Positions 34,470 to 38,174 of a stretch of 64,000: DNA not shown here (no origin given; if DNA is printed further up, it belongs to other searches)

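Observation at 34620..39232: Single-polypeptide exopolysaccharide machine (GH18-like + CE4 deacetylase + processive GT2 synthase) translationally coupled to a GH26-like hydrolase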

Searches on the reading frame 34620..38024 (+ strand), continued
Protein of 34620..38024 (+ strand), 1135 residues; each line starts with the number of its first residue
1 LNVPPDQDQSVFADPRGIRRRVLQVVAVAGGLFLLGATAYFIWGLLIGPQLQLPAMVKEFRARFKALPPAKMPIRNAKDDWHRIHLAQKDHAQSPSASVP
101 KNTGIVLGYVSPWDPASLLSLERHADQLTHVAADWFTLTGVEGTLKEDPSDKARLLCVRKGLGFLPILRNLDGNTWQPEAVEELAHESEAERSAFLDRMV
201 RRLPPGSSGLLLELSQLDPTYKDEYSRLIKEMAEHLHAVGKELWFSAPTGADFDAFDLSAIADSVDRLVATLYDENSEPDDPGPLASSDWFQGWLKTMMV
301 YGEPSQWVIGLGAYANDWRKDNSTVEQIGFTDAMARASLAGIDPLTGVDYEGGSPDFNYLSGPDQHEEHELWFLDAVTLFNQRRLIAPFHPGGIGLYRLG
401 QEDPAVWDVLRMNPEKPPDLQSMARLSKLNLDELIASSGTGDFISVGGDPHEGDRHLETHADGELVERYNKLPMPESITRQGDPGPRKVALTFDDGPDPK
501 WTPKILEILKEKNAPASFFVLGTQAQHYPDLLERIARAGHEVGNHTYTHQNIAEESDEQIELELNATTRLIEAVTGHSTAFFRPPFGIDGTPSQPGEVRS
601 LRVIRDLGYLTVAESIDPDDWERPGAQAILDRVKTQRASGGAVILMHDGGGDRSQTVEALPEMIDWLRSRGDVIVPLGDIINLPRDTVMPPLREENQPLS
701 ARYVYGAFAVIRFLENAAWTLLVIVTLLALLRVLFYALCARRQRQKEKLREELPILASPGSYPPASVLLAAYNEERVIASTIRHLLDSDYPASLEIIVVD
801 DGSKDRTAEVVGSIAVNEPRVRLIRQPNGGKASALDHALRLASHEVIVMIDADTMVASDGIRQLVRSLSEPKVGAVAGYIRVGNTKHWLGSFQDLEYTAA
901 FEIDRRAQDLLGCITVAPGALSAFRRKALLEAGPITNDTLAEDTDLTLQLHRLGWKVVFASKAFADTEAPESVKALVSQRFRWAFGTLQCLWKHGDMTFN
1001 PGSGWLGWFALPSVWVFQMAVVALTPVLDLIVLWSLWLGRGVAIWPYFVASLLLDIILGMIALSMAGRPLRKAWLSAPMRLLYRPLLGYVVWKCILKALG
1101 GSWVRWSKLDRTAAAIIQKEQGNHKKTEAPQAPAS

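Call 11: find_homologous_proteins(query=window:34620-38024:+, max_evalue=1e-10)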
Query window:34620-38024:+ (1135 aa): 349 proteins with E <= 1e-10 among 8000 candidates; the best 120 are listed.
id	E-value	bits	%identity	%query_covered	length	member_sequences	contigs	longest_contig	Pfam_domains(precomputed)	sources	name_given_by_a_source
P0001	0.0e+0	2432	93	99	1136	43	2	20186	PF13632.13,PF13506.14,PF13641.13,PF01522.27,PF03142.22,PF01644.24,PF00535.33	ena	-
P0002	0.0e+0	2346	90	99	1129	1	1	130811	PF13632.13,PF10111.15,PF13506.14,PF13641.13,PF01522.27,PF03142.22,PF01644.24,PF00535.33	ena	-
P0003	0.0e+0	2343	90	99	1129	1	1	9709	PF13632.13,PF10111.15,PF13506.14,PF13641.13,PF01522.27,PF03142.22,PF01644.24,PF00535.33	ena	-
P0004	0.0e+0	2343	90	99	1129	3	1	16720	PF13632.13,PF10111.15,PF13506.14,PF13641.13,PF01522.27,PF03142.22,PF01644.24,PF00535.33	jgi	jgi:cellulose synthase/poly-beta-1,6-N-acetylglucosamine synthase-like glycosyltransferase/peptidogl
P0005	0.0e+0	2343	90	99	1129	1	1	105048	PF13632.13,PF10111.15,PF13506.14,PF13641.13,PF01522.27,PF03142.22,PF01644.24,PF00535.33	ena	-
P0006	0.0e+0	2298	88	100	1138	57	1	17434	PF13632.13,PF13506.14,PF13641.13,PF01522.27,PF03142.22,PF01644.24,PF00535.33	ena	-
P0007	0.0e+0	2239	86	99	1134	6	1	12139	PF13632.13,PF10111.15,PF13506.14,PF13641.13,PF01522.27,PF03142.22,PF01644.24,PF00704.35,PF00535.33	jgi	-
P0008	0.0e+0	2212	86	98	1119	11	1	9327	PF13632.13,PF10111.15,PF13506.14,PF13641.13,PF01522.27,PF03142.22,PF01644.24,PF00704.35,PF00535.33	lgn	-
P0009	0.0e+0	2176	83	100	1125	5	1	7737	PF13632.13,PF13506.14,PF13641.13,PF01522.27,PF03142.22,PF01644.24,PF00704.35,PF00535.33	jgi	jgi:cellulose synthase/poly-beta-1,6-N-acetylglucosamine synthase-like glycosyltransferase/peptidogl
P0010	0.0e+0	2127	82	99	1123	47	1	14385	PF13632.13,PF10111.15,PF13506.14,PF13641.13,PF01522.27,PF03142.22,PF01644.24,PF00535.33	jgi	-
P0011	0.0e+0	2039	79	99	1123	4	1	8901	PF13632.13,PF10111.15,PF13506.14,PF13641.13,PF01522.27,PF03142.22,PF01644.24,PF00535.33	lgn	-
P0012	0.0e+0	1951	74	99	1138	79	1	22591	PF13632.13,PF13506.14,PF13641.13,PF01522.27,PF03142.22,PF01644.24,PF00535.33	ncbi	-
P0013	0.0e+0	1934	74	99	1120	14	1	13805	PF13632.13,PF13506.14,PF13641.13,PF01522.27,PF03142.22,PF01644.24,PF00535.33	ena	-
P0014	0.0e+0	1928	73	99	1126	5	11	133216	PF13632.13,PF10111.15,PF13506.14,PF13641.13,PF01522.27,PF03142.22,PF01644.24,PF00535.33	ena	-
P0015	0.0e+0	1926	74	99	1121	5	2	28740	PF13632.13,PF13506.14,PF13641.13,PF01522.27,PF03142.22,PF01644.24,PF00535.33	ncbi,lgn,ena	-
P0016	0.0e+0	1922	75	98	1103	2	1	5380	PF13632.13,PF13506.14,PF13641.13,PF01522.27,PF03142.22,PF01644.24,PF00535.33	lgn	-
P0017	0.0e+0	1922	74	99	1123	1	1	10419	PF13632.13,PF13506.14,PF13641.13,PF01522.27,PF03142.22,PF01644.24,PF00535.33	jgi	jgi:cellulose synthase/poly-beta-1,6-N-acetylglucosamine synthase-like glycosyltransferase/peptidogl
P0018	0.0e+0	1917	74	99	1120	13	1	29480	PF13632.13,PF10111.15,PF13506.14,PF13641.13,PF01522.27,PF03142.22,PF01644.24,PF00535.33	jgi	-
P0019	0.0e+0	1910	74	99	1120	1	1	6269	PF13632.13,PF10111.15,PF13506.14,PF13641.13,PF01522.27,PF03142.22,PF01644.24,PF00535.33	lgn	-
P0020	0.0e+0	1909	74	98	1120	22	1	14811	PF13632.13,PF10111.15,PF13506.14,PF13641.13,PF01522.27,PF03142.22,PF01644.24,PF00535.33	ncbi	-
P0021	0.0e+0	1907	74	98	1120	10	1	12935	PF13632.13,PF10111.15,PF13506.14,PF13641.13,PF01522.27,PF03142.22,PF01644.24,PF00535.33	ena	-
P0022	0.0e+0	1904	73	98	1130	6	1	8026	PF13632.13,PF13506.14,PF13641.13,PF01522.27,PF03142.22,PF01644.24,PF00535.33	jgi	jgi:cellulose synthase/poly-beta-1,6-N-acetylglucosamine synthase-like glycosyltransferase/peptidogl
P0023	0.0e+0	1904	73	99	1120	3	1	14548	PF13632.13,PF13506.14,PF13641.13,PF01522.27,PF03142.22,PF01644.24,PF00535.33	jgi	jgi:cellulose synthase/poly-beta-1,6-N-acetylglucosamine synthase-like glycosyltransferase/peptidogl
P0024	0.0e+0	1896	71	99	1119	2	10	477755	PF13632.13,PF10111.15,PF13506.14,PF13641.13,PF01522.27,PF03142.22,PF01644.24,PF00535.33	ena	-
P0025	0.0e+0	1892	73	98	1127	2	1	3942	PF13632.13,PF10111.15,PF13506.14,PF13641.13,PF01522.27,PF03142.22,PF01644.24,PF00535.33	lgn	-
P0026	0.0e+0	1891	72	98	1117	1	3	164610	PF13632.13,PF10111.15,PF13506.14,PF13641.13,PF01522.27,PF03142.22,PF01644.24,PF00704.35,PF00535.33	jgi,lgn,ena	-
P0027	0.0e+0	1885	72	99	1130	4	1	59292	PF13632.13,PF13506.14,PF13641.13,PF01522.27,PF03142.22,PF01644.24,PF00535.33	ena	-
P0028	0.0e+0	1881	71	99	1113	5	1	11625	PF13632.13,PF13506.14,PF13641.13,PF01522.27,PF03142.22,PF01644.24,PF00535.33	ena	-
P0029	0.0e+0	1879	71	99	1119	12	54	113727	PF13632.13,PF10111.15,PF13506.14,PF13641.13,PF01522.27,PF03142.22,PF01644.24,PF00535.33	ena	-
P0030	0.0e+0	1876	72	99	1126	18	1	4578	PF13632.13,PF13506.14,PF13641.13,PF01522.27,PF03142.22,PF01644.24,PF00535.33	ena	-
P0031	0.0e+0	1863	72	98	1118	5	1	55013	PF13632.13,PF10111.15,PF13506.14,PF13641.13,PF01522.27,PF03142.22,PF01644.24,PF00535.33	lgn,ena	-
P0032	0.0e+0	1861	71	99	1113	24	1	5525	PF13632.13,PF10111.15,PF13506.14,PF13641.13,PF01522.27,PF03142.22,PF01644.24,PF00535.33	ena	-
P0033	0.0e+0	1859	71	99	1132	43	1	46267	PF13632.13,PF10111.15,PF13506.14,PF13641.13,PF01522.27,PF03142.22,PF01644.24,PF00535.33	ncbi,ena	-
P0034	0.0e+0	1853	71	99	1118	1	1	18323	PF13632.13,PF10111.15,PF13506.14,PF13641.13,PF01522.27,PF03142.22,PF01644.24,PF00535.33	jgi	jgi:cellulose synthase/poly-beta-1,6-N-acetylglucosamine synthase-like glycosyltransferase/peptidogl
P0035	0.0e+0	1852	72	99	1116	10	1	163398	PF13632.13,PF10111.15,PF13506.14,PF13641.13,PF01522.27,PF03142.22,PF01644.24,PF00535.33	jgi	-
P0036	0.0e+0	1846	70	99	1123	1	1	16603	PF13632.13,PF10111.15,PF13506.14,PF13641.13,PF01522.27,PF03142.22,PF01644.24,PF00535.33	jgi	jgi:cellulose synthase/poly-beta-1,6-N-acetylglucosamine synthase-like glycosyltransferase/peptidogl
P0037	0.0e+0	1842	72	98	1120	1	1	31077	PF13632.13,PF10111.15,PF13506.14,PF13641.13,PF01522.27,PF03142.22,PF01644.24,PF00535.33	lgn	-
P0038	0.0e+0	1840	71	99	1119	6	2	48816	PF13632.13,PF10111.15,PF13506.14,PF13641.13,PF01522.27,PF03142.22,PF01644.24,PF00535.33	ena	-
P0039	0.0e+0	1838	70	98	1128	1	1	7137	PF13632.13,PF10111.15,PF13506.14,PF13641.13,PF01522.27,PF03142.22,PF01644.24,PF00535.33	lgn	-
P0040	0.0e+0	1834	70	100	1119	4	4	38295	PF13632.13,PF10111.15,PF13506.14,PF13641.13,PF01522.27,PF03142.22,PF01644.24,PF00535.33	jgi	-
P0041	0.0e+0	1834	71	99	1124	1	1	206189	PF13632.13,PF10111.15,PF13506.14,PF13641.13,PF01522.27,PF03142.22,PF01644.24,PF00535.33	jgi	jgi:cellulose synthase/poly-beta-1,6-N-acetylglucosamine synthase-like glycosyltransferase/peptidogl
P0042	0.0e+0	1833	70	98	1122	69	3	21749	PF13632.13,PF13506.14,PF13641.13,PF01522.27,PF03142.22,PF01644.24,PF00535.33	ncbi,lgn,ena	-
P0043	0.0e+0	1831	70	99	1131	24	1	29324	PF13632.13,PF13506.14,PF13641.13,PF01522.27,PF03142.22,PF01644.24,PF00704.35,PF00535.33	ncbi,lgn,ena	-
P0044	0.0e+0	1830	71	97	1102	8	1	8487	PF13632.13,PF10111.15,PF13506.14,PF13641.13,PF01522.27,PF03142.22,PF01644.24,PF00535.33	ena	-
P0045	0.0e+0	1830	70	99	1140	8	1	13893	PF13632.13,PF10111.15,PF13506.14,PF13641.13,PF01522.27,PF03142.22,PF01644.24,PF00535.33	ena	-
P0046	0.0e+0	1828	71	99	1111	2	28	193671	PF13632.13,PF10111.15,PF13506.14,PF13641.13,PF01522.27,PF03142.22,PF01644.24,PF00535.33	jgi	jgi:cellulose synthase/poly-beta-1,6-N-acetylglucosamine synthase-like glycosyltransferase/peptidogl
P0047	0.0e+0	1826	71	98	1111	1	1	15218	PF13632.13,PF10111.15,PF13506.14,PF13641.13,PF01522.27,PF03142.22,PF01644.24,PF00535.33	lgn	-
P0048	0.0e+0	1825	70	98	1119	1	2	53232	PF13632.13,PF13506.14,PF13641.13,PF01522.27,PF03142.22,PF01644.24,PF00535.33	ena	-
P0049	0.0e+0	1825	70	99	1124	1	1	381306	PF13632.13,PF13506.14,PF13641.13,PF01522.27,PF03142.22,PF01644.24,PF00535.33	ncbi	-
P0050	0.0e+0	1824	70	99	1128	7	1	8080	PF13632.13,PF10111.15,PF13506.14,PF13641.13,PF01522.27,PF03142.22,PF01644.24,PF00535.33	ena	-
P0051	0.0e+0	1822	70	99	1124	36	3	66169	PF13632.13,PF10111.15,PF13506.14,PF13641.13,PF01522.27,PF03142.22,PF01644.24,PF00535.33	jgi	jgi:cellulose synthase/poly-beta-1,6-N-acetylglucosamine synthase-like glycosyltransferase/peptidogl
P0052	0.0e+0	1822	71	98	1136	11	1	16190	PF13632.13,PF10111.15,PF13506.14,PF13641.13,PF01522.27,PF03142.22,PF01644.24,PF00535.33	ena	-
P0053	0.0e+0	1819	70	98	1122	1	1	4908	PF13632.13,PF13506.14,PF13641.13,PF01522.27,PF03142.22,PF01644.24,PF00535.33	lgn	-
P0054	0.0e+0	1819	70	99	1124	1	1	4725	PF13632.13,PF13506.14,PF13641.13,PF01522.27,PF03142.22,PF01644.24,PF00535.33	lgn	-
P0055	0.0e+0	1817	71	98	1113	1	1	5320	PF13632.13,PF10111.15,PF13506.14,PF13641.13,PF01522.27,PF03142.22,PF01644.24,PF00535.33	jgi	jgi:cellulose synthase/poly-beta-1,6-N-acetylglucosamine synthase-like glycosyltransferase/peptidogl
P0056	0.0e+0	1815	70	99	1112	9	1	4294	PF13632.13,PF10111.15,PF13506.14,PF13641.13,PF01522.27,PF03142.22,PF01644.24,PF00535.33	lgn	-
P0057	0.0e+0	1814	70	99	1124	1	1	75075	PF13632.13,PF10111.15,PF13506.14,PF13641.13,PF01522.27,PF03142.22,PF01644.24,PF00535.33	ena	-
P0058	0.0e+0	1809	70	99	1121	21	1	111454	PF13632.13,PF13506.14,PF13641.13,PF01522.27,PF03142.22,PF01644.24,PF00535.33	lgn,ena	-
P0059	0.0e+0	1809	70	98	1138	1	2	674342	PF13632.13,PF13506.14,PF13641.13,PF01522.27,PF03142.22,PF01644.24,PF00535.33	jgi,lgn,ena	jgi:cellulose synthase/poly-beta-1,6-N-acetylglucosamine synthase-like glycosyltransferase/peptidogl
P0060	0.0e+0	1807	70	99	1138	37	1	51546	PF13632.13,PF10111.15,PF13506.14,PF13641.13,PF01522.27,PF03142.22,PF01644.24,PF00535.33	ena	-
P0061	0.0e+0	1805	71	98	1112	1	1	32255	PF13632.13,PF10111.15,PF13506.14,PF13641.13,PF01522.27,PF03142.22,PF01644.24,PF00535.33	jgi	jgi:peptidoglycan-N-acetylglucosamine deacetylase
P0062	0.0e+0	1804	70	98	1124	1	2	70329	PF13632.13,PF13506.14,PF13641.13,PF01522.27,PF03142.22,PF01644.24,PF00535.33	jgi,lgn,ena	jgi:cellulose synthase/poly-beta-1,6-N-acetylglucosamine synthase-like glycosyltransferase/peptidogl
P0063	0.0e+0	1804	70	98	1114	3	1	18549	PF13632.13,PF10111.15,PF13506.14,PF13641.13,PF01522.27,PF03142.22,PF01644.24,PF00535.33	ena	-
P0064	0.0e+0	1803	70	98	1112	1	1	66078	PF13632.13,PF13506.14,PF13641.13,PF01522.27,PF03142.22,PF01644.24,PF00535.33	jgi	jgi:peptidoglycan-N-acetylglucosamine deacetylase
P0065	0.0e+0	1802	69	99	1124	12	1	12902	PF13632.13,PF10111.15,PF13506.14,PF13641.13,PF01522.27,PF03142.22,PF01644.24,PF00535.33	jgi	-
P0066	0.0e+0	1800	70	98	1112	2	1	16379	PF13632.13,PF10111.15,PF13506.14,PF13641.13,PF01522.27,PF03142.22,PF01644.24,PF00535.33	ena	-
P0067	0.0e+0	1796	70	98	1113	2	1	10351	PF13632.13,PF10111.15,PF13506.14,PF13641.13,PF01522.27,PF03142.22,PF01644.24,PF00535.33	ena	-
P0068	0.0e+0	1796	69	98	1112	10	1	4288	PF13632.13,PF10111.15,PF13506.14,PF13641.13,PF01522.27,PF03142.22,PF01644.24,PF00535.33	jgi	-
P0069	0.0e+0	1790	69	99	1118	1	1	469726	PF13632.13,PF10111.15,PF13506.14,PF13641.13,PF01522.27,PF03142.22,PF01644.24,PF00535.33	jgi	jgi:cellulose synthase/poly-beta-1,6-N-acetylglucosamine synthase-like glycosyltransferase/peptidogl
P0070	0.0e+0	1788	70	98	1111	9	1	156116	PF13632.13,PF10111.15,PF13506.14,PF13641.13,PF01522.27,PF03142.22,PF01644.24,PF00535.33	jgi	-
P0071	0.0e+0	1788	70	98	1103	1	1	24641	PF13632.13,PF10111.15,PF13506.14,PF13641.13,PF01522.27,PF03142.22,PF01644.24,PF00535.33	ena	-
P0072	0.0e+0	1788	70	98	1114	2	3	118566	PF13632.13,PF13506.14,PF13641.13,PF01522.27,PF03142.22,PF01644.24,PF00535.33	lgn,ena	-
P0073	0.0e+0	1780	69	98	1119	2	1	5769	PF13632.13,PF10111.15,PF13506.14,PF13641.13,PF01522.27,PF03142.22,PF01644.24,PF00535.33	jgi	-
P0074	0.0e+0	1780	68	99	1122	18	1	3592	PF13632.13,PF10111.15,PF13506.14,PF13641.13,PF01522.27,PF03142.22,PF01644.24,PF00535.33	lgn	-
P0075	0.0e+0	1775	68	99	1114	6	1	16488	PF13632.13,PF13506.14,PF13641.13,PF01522.27,PF03142.22,PF01644.24,PF00535.33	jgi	-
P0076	0.0e+0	1769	69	98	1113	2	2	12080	PF13632.13,PF13506.14,PF13641.13,PF01522.27,PF03142.22,PF01644.24,PF00535.33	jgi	jgi:cellulose synthase/poly-beta-1,6-N-acetylglucosamine synthase-like glycosyltransferase/peptidogl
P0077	0.0e+0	1760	68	99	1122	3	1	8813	PF13632.13,PF13506.14,PF13641.13,PF01522.27,PF03142.22,PF01644.24,PF00535.33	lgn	-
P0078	0.0e+0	1695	66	98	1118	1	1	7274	PF13632.13,PF10111.15,PF13506.14,PF13641.13,PF01522.27,PF03142.22,PF01644.24,PF00535.33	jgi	-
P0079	0.0e+0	1684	71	90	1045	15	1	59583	PF13632.13,PF13506.14,PF13641.13,PF01522.27,PF03142.22,PF01644.24,PF00535.33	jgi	-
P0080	0.0e+0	1388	54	98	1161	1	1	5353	PF13632.13,PF13506.14,PF13641.13,PF01522.27,PF03142.22,PF01644.24,PF00704.35,PF00535.33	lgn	-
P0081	0.0e+0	1375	53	98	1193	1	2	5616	PF13632.13,PF10111.15,PF13506.14,PF13641.13,PF01522.27,PF03142.22,PF01644.24,PF00535.33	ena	-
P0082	0.0e+0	1366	53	98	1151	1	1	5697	PF13632.13,PF10111.15,PF13506.14,PF13641.13,PF01522.27,PF03142.22,PF01644.24,PF00535.33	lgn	-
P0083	0.0e+0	1361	53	99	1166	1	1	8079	PF13632.13,PF10111.15,PF13506.14,PF13641.13,PF01522.27,PF03142.22,PF01644.24,PF00704.35,PF00535.33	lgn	-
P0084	0.0e+0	1349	53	99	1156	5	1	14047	PF13632.13,PF10111.15,PF13506.14,PF13641.13,PF01522.27,PF03142.22,PF01644.24,PF00535.33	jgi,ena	jgi:cellulose synthase/poly-beta-1,6-N-acetylglucosamine synthase-like glycosyltransferase/peptidogl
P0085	0.0e+0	1347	52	98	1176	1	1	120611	PF13632.13,PF10111.15,PF13506.14,PF13641.13,PF01522.27,PF03142.22,PF01644.24,PF00535.33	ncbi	ncbi:MAG: polysaccharide deacetylase family protein [Chthoniobacterales bacterium]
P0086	0.0e+0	1338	53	98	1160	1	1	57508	PF13632.13,PF10111.15,PF13506.14,PF13641.13,PF01522.27,PF03142.22,PF01644.24,PF00704.35,PF00535.33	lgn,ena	-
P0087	0.0e+0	1333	53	96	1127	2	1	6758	PF13632.13,PF10111.15,PF13506.14,PF13641.13,PF01522.27,PF03142.22,PF01644.24,PF00535.33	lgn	-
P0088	0.0e+0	1319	53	98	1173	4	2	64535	PF13632.13,PF10111.15,PF13506.14,PF13641.13,PF01522.27,PF03142.22,PF01644.24,PF00535.33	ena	-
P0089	0.0e+0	1317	49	65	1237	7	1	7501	PF13632.13,PF10111.15,PF13506.14,PF13641.13,PF01522.27,PF03142.22,PF01644.24,PF00535.33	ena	-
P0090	0.0e+0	1315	49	65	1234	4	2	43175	PF13632.13,PF10111.15,PF13506.14,PF13641.13,PF01522.27,PF03142.22,PF01644.24,PF00535.33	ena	-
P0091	0.0e+0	1314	52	98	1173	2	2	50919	PF13632.13,PF10111.15,PF13506.14,PF13641.13,PF01522.27,PF03142.22,PF01644.24,PF00535.33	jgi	-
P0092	0.0e+0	1313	52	98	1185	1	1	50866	PF13632.13,PF10111.15,PF13506.14,PF13641.13,PF01522.27,PF03142.22,PF01644.24,PF00704.35,PF00535.33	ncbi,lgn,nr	ncbi:MAG: polysaccharide deacetylase family protein [Chthoniobacterales bacterium]|nr:polysaccharide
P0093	0.0e+0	1258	86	55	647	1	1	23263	PF01522.27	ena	-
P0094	0.0e+0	1231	72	65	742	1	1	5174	PF13632.13,PF10111.15,PF13506.14,PF13641.13,PF01522.27,PF03142.22,PF01644.24,PF00535.33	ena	-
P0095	0.0e+0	1073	45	98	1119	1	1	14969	PF13632.13,PF10111.15,PF13506.14,PF13641.13,PF01522.27,PF03142.22,PF01644.24,PF00704.35,PF00535.33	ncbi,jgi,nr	ncbi:MAG: hypothetical protein QOD99_1842 [Chthoniobacter sp.]|jgi:cellulose synthase/poly-beta-1,6-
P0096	0.0e+0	1056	44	97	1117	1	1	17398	PF13632.13,PF13506.14,PF13641.13,PF01522.27,PF03142.22,PF01644.24,PF00704.35,PF00535.33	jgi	jgi:cellulose synthase/poly-beta-1,6-N-acetylglucosamine synthase-like glycosyltransferase/peptidogl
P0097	0.0e+0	1047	44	99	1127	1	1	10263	PF13632.13,PF10111.15,PF13506.14,PF13641.13,PF01522.27,PF03142.22,PF01644.24,PF00704.35,PF00535.33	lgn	-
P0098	0.0e+0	1045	44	97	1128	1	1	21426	PF13632.13,PF10111.15,PF13506.14,PF13641.13,PF01522.27,PF03142.22,PF01644.24,PF00704.35,PF00535.33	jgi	jgi:peptidoglycan-N-acetylglucosamine deacetylase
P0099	0.0e+0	1045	46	97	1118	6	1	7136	PF13632.13,PF13506.14,PF13641.13,PF01522.27,PF03142.22,PF01644.24,PF00535.33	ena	-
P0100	0.0e+0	1044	45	98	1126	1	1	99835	PF13632.13,PF10111.15,PF13506.14,PF13641.13,PF01522.27,PF03142.22,PF01644.24,PF00704.35,PF00535.33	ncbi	-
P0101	0.0e+0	1044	45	98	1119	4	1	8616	PF13632.13,PF13506.14,PF13641.13,PF01522.27,PF03142.22,PF01644.24,PF00535.33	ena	-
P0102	0.0e+0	1043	44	98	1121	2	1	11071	PF13632.13,PF10111.15,PF13506.14,PF13641.13,PF01522.27,PF03142.22,PF01644.24,PF00704.35,PF00535.33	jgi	jgi:cellulose synthase/poly-beta-1,6-N-acetylglucosamine synthase-like glycosyltransferase/peptidogl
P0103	0.0e+0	1042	44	98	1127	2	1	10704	PF13632.13,PF10111.15,PF13506.14,PF13641.13,PF01522.27,PF03142.22,PF01644.24,PF00535.33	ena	-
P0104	0.0e+0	1041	45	98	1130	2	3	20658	PF13632.13,PF10111.15,PF13506.14,PF13641.13,PF01522.27,PF03142.22,PF01644.24,PF00704.35,PF00535.33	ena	-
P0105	0.0e+0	1040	45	98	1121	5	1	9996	PF13632.13,PF10111.15,PF13506.14,PF13641.13,PF01522.27,PF03142.22,PF01644.24,PF00704.35,PF00535.33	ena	-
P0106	0.0e+0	1037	44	98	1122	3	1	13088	PF13632.13,PF13506.14,PF13641.13,PF01522.27,PF03142.22,PF01644.24,PF00704.35,PF00535.33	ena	-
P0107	0.0e+0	1036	44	98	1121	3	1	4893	PF13632.13,PF10111.15,PF13506.14,PF13641.13,PF01522.27,PF03142.22,PF01644.24,PF00535.33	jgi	jgi:cellulose synthase/poly-beta-1,6-N-acetylglucosamine synthase-like glycosyltransferase/peptidogl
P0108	0.0e+0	1036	44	97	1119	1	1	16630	PF13632.13,PF10111.15,PF13506.14,PF13641.13,PF01522.27,PF03142.22,PF01644.24,PF00704.35,PF00535.33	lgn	-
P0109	0.0e+0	1036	44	98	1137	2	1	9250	PF13632.13,PF10111.15,PF13506.14,PF13641.13,PF01522.27,PF03142.22,PF00704.35,PF00535.33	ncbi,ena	-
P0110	0.0e+0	1035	45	97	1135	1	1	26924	PF13632.13,PF10111.15,PF13506.14,PF13641.13,PF01522.27,PF03142.22,PF01644.24,PF00704.35,PF00535.33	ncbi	-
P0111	0.0e+0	1032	44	98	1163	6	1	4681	PF13632.13,PF10111.15,PF13506.14,PF13641.13,PF01522.27,PF03142.22,PF01644.24,PF00704.35,PF00535.33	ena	-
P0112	0.0e+0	1032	44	97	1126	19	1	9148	PF13632.13,PF10111.15,PF13506.14,PF13641.13,PF01522.27,PF03142.22,PF01644.24,PF00704.35,PF00535.33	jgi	jgi:cellulose synthase/poly-beta-1,6-N-acetylglucosamine synthase-like glycosyltransferase/peptidogl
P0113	0.0e+0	1031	43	98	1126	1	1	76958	PF13632.13,PF10111.15,PF13506.14,PF13641.13,PF01522.27,PF03142.22,PF01644.24,PF00704.35,PF00535.33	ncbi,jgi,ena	jgi:cellulose synthase/poly-beta-1,6-N-acetylglucosamine synthase-like glycosyltransferase/peptidogl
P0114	0.0e+0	1031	43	98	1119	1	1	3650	PF13632.13,PF10111.15,PF13506.14,PF13641.13,PF01522.27,PF03142.22,PF01644.24,PF00704.35,PF00535.33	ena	-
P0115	0.0e+0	1028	45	98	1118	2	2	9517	PF13632.13,PF13506.14,PF13641.13,PF01522.27,PF03142.22,PF01644.24,PF00535.33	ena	-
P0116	0.0e+0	1028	45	98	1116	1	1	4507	PF13632.13,PF10111.15,PF13506.14,PF13641.13,PF01522.27,PF03142.22,PF01644.24,PF00535.33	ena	-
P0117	0.0e+0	1027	44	98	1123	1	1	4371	PF13632.13,PF10111.15,PF13506.14,PF13641.13,PF01522.27,PF03142.22,PF01644.24,PF00704.35,PF00535.33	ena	-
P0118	0.0e+0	1027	44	98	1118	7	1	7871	PF13632.13,PF10111.15,PF13506.14,PF13641.13,PF01522.27,PF03142.22,PF01644.24,PF00704.35,PF00535.33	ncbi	ncbi:MAG: glycosyltransferase, partial [Spartobacteria bacterium]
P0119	0.0e+0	1027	43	97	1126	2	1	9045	PF13632.13,PF10111.15,PF13506.14,PF13641.13,PF01522.27,PF03142.22,PF01644.24,PF00535.33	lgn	-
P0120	0.0e+0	1027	44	97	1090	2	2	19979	PF13632.13,PF13506.14,PF13641.13,PF01522.27,PF03142.22,PF01644.24,PF00704.35,PF00535.33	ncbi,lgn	-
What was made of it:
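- Checked: More than 100 protein clusters of 1100-1240 aa, at 43-93% identity, share the architecture (call 11).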
